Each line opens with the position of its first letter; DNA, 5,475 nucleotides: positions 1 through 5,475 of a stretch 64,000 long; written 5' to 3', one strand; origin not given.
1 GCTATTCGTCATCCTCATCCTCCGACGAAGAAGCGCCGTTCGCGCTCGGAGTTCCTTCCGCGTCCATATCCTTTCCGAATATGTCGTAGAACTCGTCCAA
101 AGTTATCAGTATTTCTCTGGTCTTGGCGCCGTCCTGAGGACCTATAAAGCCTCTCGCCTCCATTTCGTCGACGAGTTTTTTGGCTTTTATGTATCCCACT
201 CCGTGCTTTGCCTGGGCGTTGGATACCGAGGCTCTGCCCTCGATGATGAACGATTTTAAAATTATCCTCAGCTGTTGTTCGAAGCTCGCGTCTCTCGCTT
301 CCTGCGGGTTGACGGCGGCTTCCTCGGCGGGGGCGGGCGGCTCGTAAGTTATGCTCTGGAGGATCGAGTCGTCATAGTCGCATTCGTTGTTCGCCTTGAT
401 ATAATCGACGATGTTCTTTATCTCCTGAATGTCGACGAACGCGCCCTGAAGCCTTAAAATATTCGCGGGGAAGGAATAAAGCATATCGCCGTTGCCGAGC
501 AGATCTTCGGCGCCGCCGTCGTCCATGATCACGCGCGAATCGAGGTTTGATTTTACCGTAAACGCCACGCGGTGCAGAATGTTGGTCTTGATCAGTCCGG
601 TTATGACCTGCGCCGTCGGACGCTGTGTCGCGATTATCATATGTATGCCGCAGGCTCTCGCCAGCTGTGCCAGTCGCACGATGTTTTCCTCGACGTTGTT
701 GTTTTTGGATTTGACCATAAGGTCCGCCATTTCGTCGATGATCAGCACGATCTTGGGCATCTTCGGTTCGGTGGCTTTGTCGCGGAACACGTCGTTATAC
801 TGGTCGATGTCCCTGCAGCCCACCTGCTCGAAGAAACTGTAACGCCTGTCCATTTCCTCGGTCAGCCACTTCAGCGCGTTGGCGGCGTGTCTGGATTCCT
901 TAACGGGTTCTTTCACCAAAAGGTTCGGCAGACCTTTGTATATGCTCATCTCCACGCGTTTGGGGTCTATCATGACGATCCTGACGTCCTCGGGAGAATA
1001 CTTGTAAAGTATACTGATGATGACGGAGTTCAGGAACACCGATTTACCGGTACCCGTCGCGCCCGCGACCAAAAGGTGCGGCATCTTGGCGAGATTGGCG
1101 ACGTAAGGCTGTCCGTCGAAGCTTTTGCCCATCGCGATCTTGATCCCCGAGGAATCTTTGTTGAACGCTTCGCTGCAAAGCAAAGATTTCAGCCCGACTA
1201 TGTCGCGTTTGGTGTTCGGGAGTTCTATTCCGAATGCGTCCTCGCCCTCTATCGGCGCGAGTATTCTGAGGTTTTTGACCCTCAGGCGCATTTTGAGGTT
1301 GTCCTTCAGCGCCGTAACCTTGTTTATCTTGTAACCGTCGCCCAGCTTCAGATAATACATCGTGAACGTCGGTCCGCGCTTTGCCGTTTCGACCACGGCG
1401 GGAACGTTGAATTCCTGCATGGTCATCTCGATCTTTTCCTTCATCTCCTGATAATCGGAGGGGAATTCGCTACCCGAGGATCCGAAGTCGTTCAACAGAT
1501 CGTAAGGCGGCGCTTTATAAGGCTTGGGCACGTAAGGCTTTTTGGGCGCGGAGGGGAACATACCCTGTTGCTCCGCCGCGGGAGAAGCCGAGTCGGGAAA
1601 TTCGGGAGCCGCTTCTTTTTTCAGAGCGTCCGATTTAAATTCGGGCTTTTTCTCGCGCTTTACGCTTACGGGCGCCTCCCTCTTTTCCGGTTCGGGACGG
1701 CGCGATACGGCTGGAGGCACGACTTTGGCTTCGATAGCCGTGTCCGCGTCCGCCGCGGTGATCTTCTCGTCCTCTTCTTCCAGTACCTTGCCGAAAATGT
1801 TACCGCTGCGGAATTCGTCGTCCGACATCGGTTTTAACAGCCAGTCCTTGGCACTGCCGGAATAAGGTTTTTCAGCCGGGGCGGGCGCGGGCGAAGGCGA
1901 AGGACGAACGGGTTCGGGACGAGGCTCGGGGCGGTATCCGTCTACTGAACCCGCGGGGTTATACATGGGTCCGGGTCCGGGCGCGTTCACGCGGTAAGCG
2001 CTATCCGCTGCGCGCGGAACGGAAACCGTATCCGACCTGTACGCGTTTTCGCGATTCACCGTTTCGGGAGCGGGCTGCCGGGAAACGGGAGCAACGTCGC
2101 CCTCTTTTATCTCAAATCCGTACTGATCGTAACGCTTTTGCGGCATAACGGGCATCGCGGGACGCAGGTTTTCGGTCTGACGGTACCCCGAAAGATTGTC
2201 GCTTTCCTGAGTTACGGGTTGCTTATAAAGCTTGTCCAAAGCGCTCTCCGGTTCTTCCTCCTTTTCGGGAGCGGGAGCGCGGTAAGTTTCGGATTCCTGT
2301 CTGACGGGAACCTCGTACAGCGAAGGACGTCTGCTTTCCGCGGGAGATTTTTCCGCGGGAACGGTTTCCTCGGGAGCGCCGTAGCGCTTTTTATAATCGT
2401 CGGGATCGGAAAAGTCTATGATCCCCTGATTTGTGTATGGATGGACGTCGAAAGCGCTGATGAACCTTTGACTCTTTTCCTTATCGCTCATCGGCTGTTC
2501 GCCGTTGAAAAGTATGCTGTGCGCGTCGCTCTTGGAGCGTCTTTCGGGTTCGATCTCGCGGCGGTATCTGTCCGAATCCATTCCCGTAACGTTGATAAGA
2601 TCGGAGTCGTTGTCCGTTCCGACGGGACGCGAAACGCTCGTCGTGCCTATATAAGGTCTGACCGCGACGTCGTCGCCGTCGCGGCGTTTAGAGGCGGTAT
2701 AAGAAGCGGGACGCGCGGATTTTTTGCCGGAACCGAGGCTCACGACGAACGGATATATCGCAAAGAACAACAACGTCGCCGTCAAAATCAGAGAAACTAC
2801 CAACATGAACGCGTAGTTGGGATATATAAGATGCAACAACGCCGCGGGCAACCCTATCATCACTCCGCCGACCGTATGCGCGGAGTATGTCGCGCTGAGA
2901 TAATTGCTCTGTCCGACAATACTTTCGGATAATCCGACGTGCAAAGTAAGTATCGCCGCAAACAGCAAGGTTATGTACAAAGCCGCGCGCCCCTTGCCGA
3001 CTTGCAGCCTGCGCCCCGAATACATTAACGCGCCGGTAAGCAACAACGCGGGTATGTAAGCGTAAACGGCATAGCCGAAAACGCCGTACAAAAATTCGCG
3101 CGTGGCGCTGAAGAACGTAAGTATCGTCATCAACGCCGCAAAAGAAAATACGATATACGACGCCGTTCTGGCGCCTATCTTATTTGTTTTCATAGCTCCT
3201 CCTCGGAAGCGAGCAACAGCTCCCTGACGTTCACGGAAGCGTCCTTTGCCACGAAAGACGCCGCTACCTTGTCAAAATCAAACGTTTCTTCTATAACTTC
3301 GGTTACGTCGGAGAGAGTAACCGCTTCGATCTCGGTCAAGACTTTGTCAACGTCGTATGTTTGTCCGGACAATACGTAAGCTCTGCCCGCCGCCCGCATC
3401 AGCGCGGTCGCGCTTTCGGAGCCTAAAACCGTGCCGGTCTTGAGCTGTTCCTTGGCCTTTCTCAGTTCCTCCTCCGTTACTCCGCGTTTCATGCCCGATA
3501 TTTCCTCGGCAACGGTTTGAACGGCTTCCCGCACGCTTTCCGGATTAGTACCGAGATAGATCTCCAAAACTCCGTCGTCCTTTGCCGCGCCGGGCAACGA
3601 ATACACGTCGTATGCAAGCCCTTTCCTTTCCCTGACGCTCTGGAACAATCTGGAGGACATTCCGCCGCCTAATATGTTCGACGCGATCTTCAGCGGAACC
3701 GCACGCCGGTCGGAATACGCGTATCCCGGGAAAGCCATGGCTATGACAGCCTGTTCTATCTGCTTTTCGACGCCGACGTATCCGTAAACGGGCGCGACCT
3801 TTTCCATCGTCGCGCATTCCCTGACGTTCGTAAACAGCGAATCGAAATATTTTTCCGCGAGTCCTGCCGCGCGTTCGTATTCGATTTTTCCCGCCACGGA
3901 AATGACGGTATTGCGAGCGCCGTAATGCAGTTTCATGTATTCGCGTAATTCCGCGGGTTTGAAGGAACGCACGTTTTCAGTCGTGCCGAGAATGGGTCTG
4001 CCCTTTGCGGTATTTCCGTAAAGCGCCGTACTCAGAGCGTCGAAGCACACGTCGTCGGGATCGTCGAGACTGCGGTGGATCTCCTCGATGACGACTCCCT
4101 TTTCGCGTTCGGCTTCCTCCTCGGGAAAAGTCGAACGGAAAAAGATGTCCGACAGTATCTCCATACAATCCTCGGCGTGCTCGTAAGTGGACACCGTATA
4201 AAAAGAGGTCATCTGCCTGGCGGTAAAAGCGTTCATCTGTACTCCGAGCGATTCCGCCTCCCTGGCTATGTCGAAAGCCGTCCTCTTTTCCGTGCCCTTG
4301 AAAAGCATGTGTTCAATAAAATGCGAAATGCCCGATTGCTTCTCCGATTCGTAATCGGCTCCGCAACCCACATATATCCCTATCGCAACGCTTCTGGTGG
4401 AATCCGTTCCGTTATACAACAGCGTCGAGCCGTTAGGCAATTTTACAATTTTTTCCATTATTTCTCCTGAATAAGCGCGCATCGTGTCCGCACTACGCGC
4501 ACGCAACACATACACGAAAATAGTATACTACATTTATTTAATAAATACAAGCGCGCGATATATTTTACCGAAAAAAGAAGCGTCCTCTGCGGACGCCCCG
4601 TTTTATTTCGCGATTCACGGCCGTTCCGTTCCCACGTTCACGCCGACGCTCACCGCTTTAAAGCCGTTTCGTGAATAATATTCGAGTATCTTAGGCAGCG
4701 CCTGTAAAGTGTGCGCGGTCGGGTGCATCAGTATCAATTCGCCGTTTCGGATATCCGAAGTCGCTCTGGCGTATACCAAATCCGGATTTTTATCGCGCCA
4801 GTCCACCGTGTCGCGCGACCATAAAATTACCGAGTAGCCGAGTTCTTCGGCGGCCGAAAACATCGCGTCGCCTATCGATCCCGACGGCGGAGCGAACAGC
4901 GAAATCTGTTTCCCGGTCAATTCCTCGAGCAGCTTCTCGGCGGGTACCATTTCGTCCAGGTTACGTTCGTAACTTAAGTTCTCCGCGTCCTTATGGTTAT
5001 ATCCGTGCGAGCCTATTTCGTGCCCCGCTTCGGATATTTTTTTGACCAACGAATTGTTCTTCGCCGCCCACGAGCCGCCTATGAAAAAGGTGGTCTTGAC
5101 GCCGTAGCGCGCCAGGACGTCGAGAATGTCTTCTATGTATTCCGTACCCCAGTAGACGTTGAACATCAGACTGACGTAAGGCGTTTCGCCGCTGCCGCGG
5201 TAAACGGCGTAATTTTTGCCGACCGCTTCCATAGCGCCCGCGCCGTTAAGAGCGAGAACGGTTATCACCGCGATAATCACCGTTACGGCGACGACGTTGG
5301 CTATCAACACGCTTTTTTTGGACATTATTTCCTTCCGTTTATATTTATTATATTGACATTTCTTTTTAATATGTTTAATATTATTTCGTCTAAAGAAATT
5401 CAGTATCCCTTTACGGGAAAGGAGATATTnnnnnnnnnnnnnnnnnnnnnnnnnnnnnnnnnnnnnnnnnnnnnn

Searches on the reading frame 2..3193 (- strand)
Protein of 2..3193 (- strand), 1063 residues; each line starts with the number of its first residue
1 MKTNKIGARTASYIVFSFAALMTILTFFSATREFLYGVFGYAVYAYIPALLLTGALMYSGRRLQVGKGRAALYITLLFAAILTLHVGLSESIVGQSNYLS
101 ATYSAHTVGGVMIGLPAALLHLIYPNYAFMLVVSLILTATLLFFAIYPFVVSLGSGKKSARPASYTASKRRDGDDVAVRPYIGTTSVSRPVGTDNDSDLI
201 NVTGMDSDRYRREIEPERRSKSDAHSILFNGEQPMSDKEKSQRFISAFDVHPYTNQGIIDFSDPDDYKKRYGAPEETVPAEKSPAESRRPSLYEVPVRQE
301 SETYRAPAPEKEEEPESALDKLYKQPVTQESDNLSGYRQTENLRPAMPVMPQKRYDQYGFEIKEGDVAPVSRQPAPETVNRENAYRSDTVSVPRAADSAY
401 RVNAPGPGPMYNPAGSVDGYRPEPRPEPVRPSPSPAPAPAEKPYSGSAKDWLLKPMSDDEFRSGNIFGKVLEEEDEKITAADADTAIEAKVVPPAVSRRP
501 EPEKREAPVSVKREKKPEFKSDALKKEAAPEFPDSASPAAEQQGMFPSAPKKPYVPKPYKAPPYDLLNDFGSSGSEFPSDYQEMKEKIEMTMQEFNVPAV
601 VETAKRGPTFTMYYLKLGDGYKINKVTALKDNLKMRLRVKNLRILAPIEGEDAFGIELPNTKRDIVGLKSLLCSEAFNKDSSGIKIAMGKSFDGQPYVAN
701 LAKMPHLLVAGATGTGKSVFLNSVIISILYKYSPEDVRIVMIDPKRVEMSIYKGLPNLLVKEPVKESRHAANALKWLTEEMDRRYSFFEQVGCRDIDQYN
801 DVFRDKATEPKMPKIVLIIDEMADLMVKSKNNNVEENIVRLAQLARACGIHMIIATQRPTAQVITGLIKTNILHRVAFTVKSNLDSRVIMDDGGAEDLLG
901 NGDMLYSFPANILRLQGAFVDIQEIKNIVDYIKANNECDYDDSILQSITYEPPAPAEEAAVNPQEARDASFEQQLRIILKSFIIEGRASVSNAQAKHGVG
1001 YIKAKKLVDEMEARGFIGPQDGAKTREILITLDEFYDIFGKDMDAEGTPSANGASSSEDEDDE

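Call 41: search_protein_families(library=pfam, proteins=[window:2-3193:-], max_evalue=0.00001)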
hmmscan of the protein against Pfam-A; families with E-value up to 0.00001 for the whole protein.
window:2-3193:- (1063 aa): 3 families
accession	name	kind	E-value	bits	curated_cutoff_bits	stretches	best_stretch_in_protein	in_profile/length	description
PF01580.24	FtsK_SpoIIIE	-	7.3e-56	189.5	24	1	668-859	2-219/221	FtsK/SpoIIIE family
PF17854.6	FtsK_alpha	-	6.7e-22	78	22.9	1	562-660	2-101/101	FtsK alpha domain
PF09397.16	FtsK_gamma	-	5.2e-14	52.1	30.6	1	967-1031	3-63/63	Ftsk gamma domain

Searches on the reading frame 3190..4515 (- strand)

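Call 41: search_protein_families(library=pfam, proteins=[window:3190-4515:-], max_evalue=0.00001)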
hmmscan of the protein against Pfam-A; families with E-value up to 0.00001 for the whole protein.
window:3190-4515:- (441 aa): 2 families
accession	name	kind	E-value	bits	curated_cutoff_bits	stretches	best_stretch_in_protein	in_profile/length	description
PF05193.26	Peptidase_M16_C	-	5e-40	137.7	23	1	185-358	2-181/181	Peptidase M16 inactive domain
PF00675.25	Peptidase_M16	-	3.1e-36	125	22.3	1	37-178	7-148/149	Insulinase (Peptidase family M16)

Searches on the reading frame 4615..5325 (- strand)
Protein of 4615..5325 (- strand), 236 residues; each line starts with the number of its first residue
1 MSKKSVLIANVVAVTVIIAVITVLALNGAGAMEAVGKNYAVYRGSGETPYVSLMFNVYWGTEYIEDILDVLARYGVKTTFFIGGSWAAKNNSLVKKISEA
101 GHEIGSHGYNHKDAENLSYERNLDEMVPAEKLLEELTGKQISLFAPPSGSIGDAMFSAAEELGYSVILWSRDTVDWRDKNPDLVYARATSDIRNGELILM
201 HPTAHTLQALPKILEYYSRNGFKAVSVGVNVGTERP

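Call 41: search_protein_families(library=pfam, proteins=[window:4615-5325:-], max_evalue=0.00001)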
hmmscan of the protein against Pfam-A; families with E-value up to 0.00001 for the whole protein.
window:4615-5325:- (236 aa): 1 family
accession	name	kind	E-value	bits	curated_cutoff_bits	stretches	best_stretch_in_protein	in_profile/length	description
PF01522.26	Polysacc_deac_1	-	3.7e-31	108.1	23.1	1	46-166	4-123/124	Polysaccharide deacetylase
